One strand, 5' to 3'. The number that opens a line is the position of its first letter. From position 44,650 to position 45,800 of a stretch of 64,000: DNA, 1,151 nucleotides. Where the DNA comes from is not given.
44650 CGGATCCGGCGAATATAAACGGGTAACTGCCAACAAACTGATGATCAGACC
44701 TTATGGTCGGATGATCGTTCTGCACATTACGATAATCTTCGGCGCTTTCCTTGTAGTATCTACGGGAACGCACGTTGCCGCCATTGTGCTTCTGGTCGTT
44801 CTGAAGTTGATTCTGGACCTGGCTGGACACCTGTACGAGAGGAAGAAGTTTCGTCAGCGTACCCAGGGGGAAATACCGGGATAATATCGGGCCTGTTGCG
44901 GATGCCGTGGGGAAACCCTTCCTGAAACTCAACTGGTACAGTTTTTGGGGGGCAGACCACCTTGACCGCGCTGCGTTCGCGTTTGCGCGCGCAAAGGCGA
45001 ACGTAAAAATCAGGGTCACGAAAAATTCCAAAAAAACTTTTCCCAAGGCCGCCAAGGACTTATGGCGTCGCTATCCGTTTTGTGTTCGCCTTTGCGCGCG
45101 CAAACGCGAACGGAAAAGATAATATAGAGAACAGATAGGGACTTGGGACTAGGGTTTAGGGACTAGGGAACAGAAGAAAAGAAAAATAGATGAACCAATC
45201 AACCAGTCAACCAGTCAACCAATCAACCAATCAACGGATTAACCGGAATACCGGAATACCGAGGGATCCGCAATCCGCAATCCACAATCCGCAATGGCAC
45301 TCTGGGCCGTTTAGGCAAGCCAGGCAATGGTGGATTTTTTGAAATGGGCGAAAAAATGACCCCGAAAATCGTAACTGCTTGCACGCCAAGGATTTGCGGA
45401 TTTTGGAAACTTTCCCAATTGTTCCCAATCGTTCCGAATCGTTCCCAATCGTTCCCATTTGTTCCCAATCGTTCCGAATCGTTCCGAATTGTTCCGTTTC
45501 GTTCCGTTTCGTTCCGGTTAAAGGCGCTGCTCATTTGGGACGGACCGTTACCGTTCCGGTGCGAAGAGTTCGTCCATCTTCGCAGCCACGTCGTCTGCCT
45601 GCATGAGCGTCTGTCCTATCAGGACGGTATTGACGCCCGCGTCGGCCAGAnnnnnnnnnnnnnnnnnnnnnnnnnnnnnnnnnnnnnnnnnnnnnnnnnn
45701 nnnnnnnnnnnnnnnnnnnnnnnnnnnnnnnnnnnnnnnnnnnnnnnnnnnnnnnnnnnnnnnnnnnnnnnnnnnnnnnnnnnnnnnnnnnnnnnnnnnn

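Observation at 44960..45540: Dense microsatellite and MITE-like block in the 660-bp convergent intergenic region downstream of trpC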

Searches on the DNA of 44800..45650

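Call 36: search_rna_families(source=window, start=44800, end=45650, threshold=evalue, max_evalue=5)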
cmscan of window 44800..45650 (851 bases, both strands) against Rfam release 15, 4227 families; matches with E-value up to 5: 5.
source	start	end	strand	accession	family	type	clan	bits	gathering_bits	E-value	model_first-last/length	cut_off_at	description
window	44968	45116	-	RF00842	MIR403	Gene; miRNA;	-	32.5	70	8.9e-05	1-115/115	no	MIR403 microRNA precursor family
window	44970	45118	+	RF00842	MIR403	Gene; miRNA;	-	28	70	0.0016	1-115/115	no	MIR403 microRNA precursor family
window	45180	45249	-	RF01697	Chlorobi-RRM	Cis-reg;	-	15.7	45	3.2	1-73/73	no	Chlorobi-RRM RNA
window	45192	45238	+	RF01933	bxd_5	Gene; lncRNA;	-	13.1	50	2.3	1-57/57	no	Bithoraxoid conserved region 5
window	45027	45051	+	RF01985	ZEB2_AS1_2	Gene; lncRNA;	-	13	70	3.1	1-61/61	no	ZEB2 antisense RNA 1 conserved region 2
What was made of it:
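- On Any Rfam RNA family: It matches only because of the long hairpin (call 36).
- The only hits are a plant microRNA model, far below threshold (call 36).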
